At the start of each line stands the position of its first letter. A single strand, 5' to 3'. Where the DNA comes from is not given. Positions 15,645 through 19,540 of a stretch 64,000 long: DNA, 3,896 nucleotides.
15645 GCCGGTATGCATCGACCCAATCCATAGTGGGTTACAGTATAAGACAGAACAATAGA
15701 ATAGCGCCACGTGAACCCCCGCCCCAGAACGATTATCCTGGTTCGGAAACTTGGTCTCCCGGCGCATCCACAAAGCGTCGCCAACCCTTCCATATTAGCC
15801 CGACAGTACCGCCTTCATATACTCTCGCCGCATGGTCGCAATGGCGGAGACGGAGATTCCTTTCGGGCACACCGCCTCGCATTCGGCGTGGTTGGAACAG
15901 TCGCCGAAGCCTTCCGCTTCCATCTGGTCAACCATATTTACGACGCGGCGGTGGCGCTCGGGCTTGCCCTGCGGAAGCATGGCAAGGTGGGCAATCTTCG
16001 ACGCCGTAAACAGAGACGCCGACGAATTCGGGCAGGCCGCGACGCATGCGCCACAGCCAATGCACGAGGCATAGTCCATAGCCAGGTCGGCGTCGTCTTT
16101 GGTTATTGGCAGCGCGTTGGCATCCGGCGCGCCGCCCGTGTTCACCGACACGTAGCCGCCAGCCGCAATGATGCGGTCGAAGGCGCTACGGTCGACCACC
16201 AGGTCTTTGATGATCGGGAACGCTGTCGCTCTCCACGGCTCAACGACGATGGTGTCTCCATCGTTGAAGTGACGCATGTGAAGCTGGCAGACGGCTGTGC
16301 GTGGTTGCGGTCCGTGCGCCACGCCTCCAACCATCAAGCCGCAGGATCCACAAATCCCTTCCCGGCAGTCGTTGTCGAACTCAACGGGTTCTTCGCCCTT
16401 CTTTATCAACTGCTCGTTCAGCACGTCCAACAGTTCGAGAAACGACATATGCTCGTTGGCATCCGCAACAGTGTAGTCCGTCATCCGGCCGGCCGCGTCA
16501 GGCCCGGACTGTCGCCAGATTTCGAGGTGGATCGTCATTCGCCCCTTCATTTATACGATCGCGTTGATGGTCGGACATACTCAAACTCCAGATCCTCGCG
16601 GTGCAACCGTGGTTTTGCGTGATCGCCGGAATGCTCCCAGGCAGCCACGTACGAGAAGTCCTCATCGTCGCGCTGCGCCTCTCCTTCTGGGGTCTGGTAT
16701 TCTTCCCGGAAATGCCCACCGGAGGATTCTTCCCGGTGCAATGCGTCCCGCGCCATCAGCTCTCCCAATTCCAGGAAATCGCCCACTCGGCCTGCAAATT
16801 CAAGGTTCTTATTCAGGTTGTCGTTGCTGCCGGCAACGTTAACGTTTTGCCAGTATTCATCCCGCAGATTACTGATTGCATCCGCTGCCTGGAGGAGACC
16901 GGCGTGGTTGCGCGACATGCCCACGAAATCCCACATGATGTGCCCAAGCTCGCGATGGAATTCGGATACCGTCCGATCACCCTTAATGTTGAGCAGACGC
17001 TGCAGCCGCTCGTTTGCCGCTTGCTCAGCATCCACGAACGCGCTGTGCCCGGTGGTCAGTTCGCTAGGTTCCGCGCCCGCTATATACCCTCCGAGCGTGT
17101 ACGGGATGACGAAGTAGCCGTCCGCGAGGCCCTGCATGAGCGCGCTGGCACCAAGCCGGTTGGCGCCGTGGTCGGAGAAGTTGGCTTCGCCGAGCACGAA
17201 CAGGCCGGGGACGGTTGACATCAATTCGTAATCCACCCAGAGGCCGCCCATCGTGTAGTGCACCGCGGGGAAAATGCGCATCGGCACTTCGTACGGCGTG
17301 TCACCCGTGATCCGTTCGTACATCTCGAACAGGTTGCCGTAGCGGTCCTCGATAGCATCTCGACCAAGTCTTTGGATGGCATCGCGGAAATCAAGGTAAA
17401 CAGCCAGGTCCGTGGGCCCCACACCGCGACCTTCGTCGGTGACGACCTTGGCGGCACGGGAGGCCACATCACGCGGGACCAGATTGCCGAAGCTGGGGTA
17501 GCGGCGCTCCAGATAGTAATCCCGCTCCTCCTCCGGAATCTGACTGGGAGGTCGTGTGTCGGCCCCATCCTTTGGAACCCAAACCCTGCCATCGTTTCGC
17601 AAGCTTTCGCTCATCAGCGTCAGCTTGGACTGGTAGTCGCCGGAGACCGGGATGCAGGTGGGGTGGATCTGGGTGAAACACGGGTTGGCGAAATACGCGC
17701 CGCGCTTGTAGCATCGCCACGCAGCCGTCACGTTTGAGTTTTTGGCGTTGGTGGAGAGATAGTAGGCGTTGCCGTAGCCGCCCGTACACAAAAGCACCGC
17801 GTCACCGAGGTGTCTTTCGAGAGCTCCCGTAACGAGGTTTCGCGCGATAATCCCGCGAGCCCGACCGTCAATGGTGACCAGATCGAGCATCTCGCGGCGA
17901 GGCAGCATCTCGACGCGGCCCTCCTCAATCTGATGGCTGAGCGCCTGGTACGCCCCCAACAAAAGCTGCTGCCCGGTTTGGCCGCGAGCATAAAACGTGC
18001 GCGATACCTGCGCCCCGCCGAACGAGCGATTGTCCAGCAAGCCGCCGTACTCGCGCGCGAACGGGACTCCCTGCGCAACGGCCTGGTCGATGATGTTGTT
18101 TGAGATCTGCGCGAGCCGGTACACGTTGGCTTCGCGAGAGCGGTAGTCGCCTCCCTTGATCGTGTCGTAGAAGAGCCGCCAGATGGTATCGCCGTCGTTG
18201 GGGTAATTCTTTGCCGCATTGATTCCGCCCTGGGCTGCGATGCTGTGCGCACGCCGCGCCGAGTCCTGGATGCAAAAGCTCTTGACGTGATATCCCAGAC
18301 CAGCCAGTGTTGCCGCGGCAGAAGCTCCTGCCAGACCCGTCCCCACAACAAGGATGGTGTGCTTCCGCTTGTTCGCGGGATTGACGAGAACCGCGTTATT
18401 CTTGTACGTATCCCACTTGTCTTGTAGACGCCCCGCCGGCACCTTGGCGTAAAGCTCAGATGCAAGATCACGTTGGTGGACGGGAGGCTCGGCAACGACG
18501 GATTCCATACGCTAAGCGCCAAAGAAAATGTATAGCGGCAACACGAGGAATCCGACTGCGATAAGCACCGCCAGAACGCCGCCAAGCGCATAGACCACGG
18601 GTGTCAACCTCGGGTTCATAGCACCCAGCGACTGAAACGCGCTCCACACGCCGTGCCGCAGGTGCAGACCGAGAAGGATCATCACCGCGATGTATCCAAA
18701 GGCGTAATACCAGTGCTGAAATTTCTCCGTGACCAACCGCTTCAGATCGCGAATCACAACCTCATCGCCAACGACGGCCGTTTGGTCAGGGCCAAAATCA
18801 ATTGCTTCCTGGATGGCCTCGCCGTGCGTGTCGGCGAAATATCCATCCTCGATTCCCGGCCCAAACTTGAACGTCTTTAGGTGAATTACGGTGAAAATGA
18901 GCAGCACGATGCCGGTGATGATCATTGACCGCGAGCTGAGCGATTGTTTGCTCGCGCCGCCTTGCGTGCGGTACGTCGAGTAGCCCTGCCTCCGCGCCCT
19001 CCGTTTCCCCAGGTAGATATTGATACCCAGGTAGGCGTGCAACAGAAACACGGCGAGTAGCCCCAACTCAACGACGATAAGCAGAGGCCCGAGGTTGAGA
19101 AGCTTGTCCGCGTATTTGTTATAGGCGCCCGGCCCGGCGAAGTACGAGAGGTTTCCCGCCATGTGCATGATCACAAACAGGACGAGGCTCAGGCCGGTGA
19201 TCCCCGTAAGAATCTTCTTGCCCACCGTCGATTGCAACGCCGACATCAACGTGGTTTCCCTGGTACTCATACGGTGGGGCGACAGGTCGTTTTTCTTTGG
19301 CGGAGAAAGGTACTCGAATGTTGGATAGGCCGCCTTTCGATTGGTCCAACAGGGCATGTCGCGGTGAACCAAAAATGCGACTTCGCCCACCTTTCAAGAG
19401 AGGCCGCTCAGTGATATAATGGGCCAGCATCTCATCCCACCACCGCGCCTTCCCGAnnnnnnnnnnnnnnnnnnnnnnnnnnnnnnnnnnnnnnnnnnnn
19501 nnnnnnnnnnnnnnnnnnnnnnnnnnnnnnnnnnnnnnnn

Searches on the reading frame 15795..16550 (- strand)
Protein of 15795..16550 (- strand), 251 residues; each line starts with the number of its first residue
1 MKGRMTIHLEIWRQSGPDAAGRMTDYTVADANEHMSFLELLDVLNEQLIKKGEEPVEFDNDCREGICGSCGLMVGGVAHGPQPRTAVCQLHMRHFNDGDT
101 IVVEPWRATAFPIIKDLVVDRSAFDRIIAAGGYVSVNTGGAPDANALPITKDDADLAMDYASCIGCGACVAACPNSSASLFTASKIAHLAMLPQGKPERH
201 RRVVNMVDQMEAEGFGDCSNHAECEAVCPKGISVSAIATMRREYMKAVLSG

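Call 63: search_protein_families(library=pfam, proteins=[window:15795-16550:-], max_evalue=0.00001)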
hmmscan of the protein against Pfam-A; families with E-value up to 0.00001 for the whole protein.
window:15795-16550:- (251 aa): 9 families
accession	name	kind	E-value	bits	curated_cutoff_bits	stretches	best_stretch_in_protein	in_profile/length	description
PF13085.11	Fer2_3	-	1e-22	80.6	27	1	8-124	1-105/107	2Fe-2S iron-sulfur cluster binding domain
PF13183.11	Fer4_8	-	5.3e-09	36.9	27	1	161-232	3-68/68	4Fe-4S dicluster domain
PF12838.12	Fer4_7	-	4e-08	34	27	1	162-232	1-52/52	4Fe-4S dicluster domain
PF13187.11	Fer4_9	-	1.9e-07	31.4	27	0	157-176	34-50/52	4Fe-4S dicluster domain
PF13534.11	Fer4_17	-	1.4e-06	29.2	22.2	0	162-233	1-61/61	4Fe-4S dicluster domain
PF13237.11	Fer4_10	-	4.4e-06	27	25.5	1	159-229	5-53/53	4Fe-4S dicluster domain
PF00037.32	Fer4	-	5.2e-06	26.5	21.1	1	159-175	4-20/24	4Fe-4S binding domain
PF13746.11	Fer4_18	-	7.5e-06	26.6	27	0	198-234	41-77/114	4Fe-4S dicluster domain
PF14697.11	Fer4_21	-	7.8e-06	26.4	35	0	159-185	4-30/59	4Fe-4S dicluster domain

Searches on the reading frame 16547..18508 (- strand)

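Call 63: search_protein_families(library=pfam, proteins=[window:16547-18508:-], max_evalue=0.00001)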
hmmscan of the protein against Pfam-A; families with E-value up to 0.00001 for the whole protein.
window:16547-18508:- (653 aa): 2 families
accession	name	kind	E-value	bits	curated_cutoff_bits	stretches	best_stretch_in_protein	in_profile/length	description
PF00890.30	FAD_binding_2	-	2.8e-50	172.1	20.4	1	52-457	2-414/414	FAD binding domain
PF02910.25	Succ_DH_flav_C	-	3.2e-35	121.3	20.8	1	518-652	1-130/130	Fumarate reductase flavoprotein C-term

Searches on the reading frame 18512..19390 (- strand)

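Call 64: search_protein_families(library=pfam, proteins=[window:18512-19390:-], max_evalue=0.00001)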
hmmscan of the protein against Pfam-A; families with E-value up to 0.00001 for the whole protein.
window:18512-19390:- (292 aa): 1 family
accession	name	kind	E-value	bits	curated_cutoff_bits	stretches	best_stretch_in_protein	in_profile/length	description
PF01127.27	Sdh_cyt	-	4e-06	27.4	25.8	0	51-124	15-89/122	Succinate dehydrogenase/Fumarate reductase transmembrane subunit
